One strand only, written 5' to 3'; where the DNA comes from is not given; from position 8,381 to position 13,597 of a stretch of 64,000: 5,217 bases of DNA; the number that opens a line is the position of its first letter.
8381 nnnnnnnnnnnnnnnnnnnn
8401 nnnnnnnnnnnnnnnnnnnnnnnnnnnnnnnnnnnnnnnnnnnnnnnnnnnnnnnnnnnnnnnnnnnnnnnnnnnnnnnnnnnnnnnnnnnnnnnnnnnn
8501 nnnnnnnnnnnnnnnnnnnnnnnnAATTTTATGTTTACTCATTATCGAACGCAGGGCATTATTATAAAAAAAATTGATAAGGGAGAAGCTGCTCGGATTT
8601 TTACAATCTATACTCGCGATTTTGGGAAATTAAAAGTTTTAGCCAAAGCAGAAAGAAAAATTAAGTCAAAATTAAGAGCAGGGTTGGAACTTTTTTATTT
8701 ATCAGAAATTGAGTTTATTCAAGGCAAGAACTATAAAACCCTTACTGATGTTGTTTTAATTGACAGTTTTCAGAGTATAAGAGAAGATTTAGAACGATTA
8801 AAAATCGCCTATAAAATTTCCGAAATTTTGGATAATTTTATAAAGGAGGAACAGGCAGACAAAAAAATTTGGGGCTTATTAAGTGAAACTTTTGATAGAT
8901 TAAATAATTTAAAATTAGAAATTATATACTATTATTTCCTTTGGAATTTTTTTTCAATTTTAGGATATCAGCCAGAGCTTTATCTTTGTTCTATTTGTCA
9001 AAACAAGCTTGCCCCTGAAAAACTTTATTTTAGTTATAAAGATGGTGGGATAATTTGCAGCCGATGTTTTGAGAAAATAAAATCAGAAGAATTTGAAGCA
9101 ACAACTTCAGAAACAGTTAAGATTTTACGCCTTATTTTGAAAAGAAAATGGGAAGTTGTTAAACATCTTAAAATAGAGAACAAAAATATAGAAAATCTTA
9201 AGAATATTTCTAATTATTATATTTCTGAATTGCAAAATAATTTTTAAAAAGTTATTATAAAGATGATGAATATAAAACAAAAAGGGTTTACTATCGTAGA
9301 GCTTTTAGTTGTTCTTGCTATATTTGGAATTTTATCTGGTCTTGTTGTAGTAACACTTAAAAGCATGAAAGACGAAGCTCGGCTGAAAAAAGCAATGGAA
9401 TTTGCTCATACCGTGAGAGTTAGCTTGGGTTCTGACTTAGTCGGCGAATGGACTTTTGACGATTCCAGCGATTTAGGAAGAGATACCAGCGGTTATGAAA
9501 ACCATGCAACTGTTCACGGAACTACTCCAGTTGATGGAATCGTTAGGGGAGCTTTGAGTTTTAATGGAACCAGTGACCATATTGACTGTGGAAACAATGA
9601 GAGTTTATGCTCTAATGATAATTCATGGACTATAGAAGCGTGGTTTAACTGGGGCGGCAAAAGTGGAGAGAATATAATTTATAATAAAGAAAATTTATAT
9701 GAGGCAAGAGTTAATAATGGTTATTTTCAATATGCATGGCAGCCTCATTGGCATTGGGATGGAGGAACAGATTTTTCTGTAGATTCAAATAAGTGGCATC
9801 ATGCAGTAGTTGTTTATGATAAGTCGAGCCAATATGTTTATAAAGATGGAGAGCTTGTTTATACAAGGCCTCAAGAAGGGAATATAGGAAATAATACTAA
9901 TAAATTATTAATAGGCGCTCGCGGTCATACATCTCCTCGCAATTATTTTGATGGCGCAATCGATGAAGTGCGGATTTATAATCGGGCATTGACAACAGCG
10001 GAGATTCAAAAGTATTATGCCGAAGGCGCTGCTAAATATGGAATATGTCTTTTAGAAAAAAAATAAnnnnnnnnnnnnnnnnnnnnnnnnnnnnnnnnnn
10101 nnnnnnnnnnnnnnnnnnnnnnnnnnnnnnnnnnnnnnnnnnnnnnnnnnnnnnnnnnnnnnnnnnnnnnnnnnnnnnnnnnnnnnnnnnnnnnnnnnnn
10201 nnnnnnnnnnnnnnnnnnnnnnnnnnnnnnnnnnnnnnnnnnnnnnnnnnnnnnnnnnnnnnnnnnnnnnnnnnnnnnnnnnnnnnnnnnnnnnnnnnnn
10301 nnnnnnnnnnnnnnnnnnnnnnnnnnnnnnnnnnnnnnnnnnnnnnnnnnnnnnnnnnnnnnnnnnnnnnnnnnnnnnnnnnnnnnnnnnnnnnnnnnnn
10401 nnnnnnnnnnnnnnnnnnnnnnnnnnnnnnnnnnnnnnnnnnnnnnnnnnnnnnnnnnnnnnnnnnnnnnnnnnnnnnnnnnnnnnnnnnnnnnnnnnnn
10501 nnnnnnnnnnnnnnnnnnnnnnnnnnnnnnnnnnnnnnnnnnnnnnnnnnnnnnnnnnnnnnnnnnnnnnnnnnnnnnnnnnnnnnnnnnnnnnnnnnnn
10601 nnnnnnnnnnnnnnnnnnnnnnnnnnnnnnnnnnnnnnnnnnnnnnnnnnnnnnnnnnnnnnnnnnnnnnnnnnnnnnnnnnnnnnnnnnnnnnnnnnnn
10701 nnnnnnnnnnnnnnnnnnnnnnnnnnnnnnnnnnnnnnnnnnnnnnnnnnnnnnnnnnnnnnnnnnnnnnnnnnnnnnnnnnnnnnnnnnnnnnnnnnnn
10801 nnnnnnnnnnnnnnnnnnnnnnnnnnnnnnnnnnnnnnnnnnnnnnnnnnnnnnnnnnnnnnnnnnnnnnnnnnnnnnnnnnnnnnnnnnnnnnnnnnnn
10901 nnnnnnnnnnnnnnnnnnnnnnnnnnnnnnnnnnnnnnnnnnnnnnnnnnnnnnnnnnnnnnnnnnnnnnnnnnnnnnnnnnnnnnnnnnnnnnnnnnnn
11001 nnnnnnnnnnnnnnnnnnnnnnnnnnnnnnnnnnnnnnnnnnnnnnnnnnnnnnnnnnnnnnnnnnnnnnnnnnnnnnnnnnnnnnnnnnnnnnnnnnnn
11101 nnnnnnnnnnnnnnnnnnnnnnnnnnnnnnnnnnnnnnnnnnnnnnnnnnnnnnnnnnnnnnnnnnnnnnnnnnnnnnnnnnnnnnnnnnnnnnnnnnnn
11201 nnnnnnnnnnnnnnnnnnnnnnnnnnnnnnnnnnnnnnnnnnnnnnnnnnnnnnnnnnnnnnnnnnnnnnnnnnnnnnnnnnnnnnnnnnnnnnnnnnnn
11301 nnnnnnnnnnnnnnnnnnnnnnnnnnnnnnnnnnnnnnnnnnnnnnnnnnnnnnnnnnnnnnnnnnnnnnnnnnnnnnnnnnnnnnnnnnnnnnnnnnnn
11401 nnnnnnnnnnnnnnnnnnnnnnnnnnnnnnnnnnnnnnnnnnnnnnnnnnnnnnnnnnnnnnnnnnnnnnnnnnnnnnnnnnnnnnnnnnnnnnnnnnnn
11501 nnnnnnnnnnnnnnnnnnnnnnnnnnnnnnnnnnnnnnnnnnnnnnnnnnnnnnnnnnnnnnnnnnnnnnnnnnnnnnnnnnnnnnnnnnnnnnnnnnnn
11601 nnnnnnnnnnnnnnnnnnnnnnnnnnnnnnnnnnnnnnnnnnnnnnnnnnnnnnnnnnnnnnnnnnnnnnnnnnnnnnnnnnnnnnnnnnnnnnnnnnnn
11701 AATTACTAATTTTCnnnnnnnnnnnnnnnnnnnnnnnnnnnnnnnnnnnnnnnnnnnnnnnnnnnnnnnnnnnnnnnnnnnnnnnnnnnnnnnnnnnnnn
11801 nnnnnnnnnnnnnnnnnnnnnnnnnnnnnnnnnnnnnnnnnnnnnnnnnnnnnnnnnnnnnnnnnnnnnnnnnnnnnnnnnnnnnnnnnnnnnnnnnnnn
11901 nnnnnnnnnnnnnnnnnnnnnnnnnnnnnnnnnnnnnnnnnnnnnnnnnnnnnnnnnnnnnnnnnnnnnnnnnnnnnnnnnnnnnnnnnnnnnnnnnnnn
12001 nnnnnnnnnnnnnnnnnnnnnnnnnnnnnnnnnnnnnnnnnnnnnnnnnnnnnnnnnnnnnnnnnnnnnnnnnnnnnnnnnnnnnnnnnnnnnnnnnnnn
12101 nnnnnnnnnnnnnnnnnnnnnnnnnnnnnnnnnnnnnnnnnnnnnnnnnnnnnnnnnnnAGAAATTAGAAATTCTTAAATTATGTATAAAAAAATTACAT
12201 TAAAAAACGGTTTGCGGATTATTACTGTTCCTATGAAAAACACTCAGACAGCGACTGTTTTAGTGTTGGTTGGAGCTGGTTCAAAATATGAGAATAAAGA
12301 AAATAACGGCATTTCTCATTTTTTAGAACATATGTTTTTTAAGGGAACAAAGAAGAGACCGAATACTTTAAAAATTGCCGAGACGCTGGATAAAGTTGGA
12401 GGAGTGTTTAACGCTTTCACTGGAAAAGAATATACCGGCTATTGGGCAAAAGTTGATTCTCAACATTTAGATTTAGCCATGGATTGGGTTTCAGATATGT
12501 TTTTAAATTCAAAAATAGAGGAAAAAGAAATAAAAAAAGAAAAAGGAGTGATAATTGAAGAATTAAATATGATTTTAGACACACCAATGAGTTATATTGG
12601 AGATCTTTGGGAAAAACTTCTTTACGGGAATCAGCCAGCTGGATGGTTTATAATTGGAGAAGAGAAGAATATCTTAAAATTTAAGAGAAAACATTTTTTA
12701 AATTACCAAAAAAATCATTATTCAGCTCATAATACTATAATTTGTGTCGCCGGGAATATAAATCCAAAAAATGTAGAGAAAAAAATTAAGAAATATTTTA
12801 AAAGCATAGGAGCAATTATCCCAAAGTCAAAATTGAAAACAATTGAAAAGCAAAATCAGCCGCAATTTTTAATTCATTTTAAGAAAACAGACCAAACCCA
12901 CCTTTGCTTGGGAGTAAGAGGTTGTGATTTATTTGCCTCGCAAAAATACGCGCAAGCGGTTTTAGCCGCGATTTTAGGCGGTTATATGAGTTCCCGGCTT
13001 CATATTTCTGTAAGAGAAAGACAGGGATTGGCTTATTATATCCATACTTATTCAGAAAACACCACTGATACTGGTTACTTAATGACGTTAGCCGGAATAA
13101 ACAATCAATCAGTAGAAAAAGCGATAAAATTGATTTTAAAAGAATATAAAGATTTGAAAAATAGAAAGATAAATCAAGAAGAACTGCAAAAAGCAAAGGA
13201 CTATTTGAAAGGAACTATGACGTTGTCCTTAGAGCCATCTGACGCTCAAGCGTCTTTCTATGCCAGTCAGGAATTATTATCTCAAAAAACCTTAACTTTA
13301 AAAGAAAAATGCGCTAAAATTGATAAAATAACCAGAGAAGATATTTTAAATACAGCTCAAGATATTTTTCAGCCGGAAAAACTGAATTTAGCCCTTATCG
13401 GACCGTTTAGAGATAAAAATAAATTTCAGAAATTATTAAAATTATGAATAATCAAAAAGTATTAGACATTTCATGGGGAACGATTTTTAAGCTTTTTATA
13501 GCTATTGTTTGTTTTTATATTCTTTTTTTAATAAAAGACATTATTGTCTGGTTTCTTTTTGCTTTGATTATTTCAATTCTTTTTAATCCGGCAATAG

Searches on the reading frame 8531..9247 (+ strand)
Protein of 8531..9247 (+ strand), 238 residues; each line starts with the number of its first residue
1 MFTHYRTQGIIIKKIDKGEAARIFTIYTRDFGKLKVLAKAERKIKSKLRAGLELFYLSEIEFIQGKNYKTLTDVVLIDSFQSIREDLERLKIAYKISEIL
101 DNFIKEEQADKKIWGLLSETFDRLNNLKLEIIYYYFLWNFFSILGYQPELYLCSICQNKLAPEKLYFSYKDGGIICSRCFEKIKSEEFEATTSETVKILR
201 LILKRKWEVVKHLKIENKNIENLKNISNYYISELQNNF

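Call 59: search_protein_families(library=pfam, proteins=[window:8531-9247:+], max_evalue=0.0001)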
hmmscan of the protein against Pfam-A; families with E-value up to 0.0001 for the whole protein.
window:8531-9247:+ (238 aa): 3 families
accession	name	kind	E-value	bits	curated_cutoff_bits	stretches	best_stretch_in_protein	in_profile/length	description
PF02565.21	RecO_C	-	3e-21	76.3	22.1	1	84-233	1-147/157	Recombination protein O C terminal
PF11967.14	RecO_N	-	4.3e-17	62.4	27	1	4-80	3-80/80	Recombination protein O N terminal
PF14471.11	DUF4428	-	3e-05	24.2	27.8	1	153-192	2-38/51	Domain of unknown function (DUF4428)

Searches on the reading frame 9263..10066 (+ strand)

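Call 59: search_protein_families(library=pfam, proteins=[window:9263-10066:+], max_evalue=0.0001)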
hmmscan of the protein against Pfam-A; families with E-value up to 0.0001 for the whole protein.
window:9263-10066:+ (267 aa): 3 families
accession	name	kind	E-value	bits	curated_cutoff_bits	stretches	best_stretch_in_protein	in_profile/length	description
PF13385.13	Laminin_G_3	-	7.1e-28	98.1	27.6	1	101-249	1-151/151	Concanavalin A-like lectin/glucanases superfamily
PF07963.17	N_methyl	-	1.8e-08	34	21.2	1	5-28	3-26/27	Prokaryotic N-terminal methylation motif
PF07953.20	Toxin_R_bind_N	-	5e-07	30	23.8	0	73-152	5-84/191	Clostridium neurotoxin, N-terminal receptor binding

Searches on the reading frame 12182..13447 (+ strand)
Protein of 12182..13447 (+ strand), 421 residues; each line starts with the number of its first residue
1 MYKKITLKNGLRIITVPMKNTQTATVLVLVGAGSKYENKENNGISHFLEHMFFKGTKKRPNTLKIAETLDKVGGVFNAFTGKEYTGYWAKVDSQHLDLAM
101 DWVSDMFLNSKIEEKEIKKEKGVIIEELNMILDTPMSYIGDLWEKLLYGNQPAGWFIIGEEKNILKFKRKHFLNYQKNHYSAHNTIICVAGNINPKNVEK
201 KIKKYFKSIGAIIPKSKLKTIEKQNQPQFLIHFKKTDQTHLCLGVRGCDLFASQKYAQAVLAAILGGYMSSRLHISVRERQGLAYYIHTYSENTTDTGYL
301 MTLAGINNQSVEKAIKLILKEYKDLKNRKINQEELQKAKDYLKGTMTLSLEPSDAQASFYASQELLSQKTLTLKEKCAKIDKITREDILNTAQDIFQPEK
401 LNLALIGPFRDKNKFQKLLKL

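Call 59: search_protein_families(library=pfam, proteins=[window:12182-13447:+], max_evalue=0.0001)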
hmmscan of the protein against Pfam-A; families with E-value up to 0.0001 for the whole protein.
window:12182-13447:+ (421 aa): 2 families
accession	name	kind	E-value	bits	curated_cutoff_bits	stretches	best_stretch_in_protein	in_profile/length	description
PF05193.26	Peptidase_M16_C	-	4e-39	134.8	23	1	167-341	2-180/181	Peptidase M16 inactive domain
PF00675.25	Peptidase_M16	-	2.5e-38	131.7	22.3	1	14-136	3-124/149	Insulinase (Peptidase family M16)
